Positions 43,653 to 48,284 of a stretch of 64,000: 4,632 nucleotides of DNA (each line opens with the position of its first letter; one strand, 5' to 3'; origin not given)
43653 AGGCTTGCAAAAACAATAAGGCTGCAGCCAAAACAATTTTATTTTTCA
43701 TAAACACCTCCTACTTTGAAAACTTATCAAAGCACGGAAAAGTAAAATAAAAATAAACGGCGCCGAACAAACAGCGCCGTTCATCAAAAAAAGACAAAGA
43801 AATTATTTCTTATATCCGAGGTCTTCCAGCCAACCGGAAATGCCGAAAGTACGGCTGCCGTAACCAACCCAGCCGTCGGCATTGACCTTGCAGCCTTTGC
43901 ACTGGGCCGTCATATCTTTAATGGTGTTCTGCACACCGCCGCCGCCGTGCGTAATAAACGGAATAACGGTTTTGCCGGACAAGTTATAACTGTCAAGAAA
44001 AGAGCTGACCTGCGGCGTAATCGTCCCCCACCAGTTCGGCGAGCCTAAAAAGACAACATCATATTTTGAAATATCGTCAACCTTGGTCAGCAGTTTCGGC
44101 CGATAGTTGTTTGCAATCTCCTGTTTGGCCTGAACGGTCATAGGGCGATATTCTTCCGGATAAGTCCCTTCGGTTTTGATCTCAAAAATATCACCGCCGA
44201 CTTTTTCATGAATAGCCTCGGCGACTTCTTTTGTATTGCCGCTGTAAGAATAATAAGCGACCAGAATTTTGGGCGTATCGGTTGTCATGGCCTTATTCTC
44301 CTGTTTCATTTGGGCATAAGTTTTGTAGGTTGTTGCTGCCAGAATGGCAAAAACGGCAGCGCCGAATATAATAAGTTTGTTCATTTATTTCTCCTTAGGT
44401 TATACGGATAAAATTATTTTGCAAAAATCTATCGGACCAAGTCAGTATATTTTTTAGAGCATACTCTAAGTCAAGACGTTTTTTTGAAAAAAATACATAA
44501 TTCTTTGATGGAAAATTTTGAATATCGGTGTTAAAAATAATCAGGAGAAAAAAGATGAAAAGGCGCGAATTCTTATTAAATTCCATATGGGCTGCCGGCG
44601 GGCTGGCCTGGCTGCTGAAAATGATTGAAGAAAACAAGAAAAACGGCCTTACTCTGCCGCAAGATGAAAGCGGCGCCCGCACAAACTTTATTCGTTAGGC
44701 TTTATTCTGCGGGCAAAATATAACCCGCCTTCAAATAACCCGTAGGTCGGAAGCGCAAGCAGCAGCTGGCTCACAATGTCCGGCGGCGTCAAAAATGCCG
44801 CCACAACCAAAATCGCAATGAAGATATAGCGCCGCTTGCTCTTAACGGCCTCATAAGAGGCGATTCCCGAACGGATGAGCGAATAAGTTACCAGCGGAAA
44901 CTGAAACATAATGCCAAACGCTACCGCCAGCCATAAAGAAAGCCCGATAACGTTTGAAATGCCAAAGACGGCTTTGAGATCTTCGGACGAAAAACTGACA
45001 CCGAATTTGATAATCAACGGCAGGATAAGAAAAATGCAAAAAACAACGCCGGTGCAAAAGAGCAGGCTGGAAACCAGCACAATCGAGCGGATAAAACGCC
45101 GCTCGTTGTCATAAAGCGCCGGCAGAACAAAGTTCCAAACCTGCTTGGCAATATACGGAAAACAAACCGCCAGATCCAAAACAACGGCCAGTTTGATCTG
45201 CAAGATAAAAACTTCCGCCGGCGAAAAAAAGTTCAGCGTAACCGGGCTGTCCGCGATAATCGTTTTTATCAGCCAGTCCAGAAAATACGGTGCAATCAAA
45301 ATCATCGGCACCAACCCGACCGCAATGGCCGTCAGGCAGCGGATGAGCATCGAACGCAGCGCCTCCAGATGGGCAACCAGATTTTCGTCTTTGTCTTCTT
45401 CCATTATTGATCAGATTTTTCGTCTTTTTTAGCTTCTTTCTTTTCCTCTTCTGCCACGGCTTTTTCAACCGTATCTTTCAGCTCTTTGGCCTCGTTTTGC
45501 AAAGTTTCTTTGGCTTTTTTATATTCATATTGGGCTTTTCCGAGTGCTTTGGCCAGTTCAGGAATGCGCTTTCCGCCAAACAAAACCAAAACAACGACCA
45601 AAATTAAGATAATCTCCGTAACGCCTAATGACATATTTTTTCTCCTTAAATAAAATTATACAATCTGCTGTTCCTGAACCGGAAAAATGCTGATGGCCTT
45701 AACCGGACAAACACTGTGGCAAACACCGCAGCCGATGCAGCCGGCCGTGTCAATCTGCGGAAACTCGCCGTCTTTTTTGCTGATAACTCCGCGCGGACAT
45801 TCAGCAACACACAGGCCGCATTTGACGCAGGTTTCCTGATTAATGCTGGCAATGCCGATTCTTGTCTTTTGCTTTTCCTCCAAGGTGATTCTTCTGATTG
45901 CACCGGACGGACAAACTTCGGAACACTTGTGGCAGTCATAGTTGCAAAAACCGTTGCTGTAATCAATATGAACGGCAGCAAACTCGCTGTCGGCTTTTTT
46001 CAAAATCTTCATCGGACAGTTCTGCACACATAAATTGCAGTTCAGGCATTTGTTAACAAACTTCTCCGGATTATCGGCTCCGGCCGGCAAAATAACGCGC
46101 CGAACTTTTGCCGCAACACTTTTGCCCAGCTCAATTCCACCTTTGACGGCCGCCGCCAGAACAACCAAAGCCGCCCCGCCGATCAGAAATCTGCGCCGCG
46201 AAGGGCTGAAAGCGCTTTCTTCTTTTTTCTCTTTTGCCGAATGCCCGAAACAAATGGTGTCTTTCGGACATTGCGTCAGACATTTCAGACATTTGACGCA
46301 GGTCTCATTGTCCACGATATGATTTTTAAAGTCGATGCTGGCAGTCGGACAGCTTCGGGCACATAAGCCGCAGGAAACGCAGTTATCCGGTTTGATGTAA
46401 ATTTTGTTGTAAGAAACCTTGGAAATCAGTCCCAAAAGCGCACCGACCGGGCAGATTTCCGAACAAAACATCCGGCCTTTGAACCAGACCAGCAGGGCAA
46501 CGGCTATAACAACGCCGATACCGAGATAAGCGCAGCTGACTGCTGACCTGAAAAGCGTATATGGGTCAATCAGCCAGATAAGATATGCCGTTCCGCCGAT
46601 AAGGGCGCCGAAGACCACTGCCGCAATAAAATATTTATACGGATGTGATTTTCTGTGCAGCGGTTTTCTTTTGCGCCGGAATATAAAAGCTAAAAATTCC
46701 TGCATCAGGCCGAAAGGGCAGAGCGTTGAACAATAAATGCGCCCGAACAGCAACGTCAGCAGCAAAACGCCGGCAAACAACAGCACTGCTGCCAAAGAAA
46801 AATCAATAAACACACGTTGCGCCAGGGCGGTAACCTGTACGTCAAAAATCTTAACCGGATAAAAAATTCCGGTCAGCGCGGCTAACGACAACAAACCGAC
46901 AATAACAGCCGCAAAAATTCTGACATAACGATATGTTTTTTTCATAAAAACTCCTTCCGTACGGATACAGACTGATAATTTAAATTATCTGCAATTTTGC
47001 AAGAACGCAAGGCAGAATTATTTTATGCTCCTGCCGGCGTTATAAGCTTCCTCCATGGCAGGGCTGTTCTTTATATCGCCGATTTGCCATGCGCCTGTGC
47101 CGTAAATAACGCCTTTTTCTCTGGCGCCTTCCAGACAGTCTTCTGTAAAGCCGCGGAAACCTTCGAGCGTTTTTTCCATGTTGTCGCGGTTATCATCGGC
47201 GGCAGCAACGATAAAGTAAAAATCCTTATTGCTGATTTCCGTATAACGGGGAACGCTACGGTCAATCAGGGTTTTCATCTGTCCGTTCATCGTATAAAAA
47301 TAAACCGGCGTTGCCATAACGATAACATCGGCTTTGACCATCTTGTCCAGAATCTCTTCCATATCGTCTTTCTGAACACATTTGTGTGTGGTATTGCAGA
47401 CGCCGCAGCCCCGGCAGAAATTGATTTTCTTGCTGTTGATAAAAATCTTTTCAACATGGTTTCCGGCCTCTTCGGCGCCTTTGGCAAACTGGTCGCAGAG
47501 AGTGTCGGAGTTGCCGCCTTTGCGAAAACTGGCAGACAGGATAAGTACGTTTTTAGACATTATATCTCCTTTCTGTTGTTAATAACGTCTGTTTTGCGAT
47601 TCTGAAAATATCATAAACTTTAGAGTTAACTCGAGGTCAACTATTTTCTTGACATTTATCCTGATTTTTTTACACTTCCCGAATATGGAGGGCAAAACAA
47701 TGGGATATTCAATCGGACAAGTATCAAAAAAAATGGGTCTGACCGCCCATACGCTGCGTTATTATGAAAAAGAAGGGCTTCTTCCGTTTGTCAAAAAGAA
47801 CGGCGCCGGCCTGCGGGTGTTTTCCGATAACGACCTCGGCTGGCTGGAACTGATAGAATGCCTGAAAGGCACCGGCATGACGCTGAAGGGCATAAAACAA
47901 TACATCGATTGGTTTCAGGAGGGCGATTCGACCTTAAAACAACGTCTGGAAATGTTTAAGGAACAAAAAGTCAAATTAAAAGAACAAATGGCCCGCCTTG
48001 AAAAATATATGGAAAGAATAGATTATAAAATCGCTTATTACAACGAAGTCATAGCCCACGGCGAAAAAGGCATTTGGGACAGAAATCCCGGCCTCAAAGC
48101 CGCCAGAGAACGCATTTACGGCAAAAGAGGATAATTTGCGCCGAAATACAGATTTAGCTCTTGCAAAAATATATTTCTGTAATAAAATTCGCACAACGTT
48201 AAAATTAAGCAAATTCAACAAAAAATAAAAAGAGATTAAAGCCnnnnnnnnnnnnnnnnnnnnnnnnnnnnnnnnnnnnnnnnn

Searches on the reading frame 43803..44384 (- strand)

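Call 81: search_protein_families(library=pfam, proteins=[window:43803-44384:-], max_evalue=0.001)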
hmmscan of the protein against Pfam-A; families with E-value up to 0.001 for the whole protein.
window:43803-44384:- (193 aa): 4 families
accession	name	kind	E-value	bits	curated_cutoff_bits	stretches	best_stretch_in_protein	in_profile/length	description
PF12682.12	Flavodoxin_4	-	2.9e-28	98.7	24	1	39-169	1-135/155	Flavodoxin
PF12641.12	Flavodoxin_3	-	1.8e-07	31.5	27.5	1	41-78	1-40/160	Flavodoxin domain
PF03358.20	FMN_red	-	8.6e-07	29.1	24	1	46-154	11-124/152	NADPH-dependent FMN reductase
PF12724.12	Flavodoxin_5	-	1.2e-06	29.4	27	0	41-69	1-31/145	Flavodoxin domain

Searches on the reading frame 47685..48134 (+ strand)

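Call 82: search_protein_families(library=pfam, proteins=[window:47685-48134:+], max_evalue=0.001)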
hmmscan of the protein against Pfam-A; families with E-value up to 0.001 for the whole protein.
window:47685-48134:+ (149 aa): 3 families
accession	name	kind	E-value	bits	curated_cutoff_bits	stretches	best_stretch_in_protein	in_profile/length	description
PF13411.12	MerR_1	-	1.2e-21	77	21.6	1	8-74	1-66/69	MerR HTH family regulatory protein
PF00376.29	MerR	-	5.5e-13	48.9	28.2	1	9-46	1-38/38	MerR family regulatory protein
PF09278.17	MerR-DNA-bind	-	9.4e-07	29.8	25.4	1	53-112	3-62/65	MerR, DNA binding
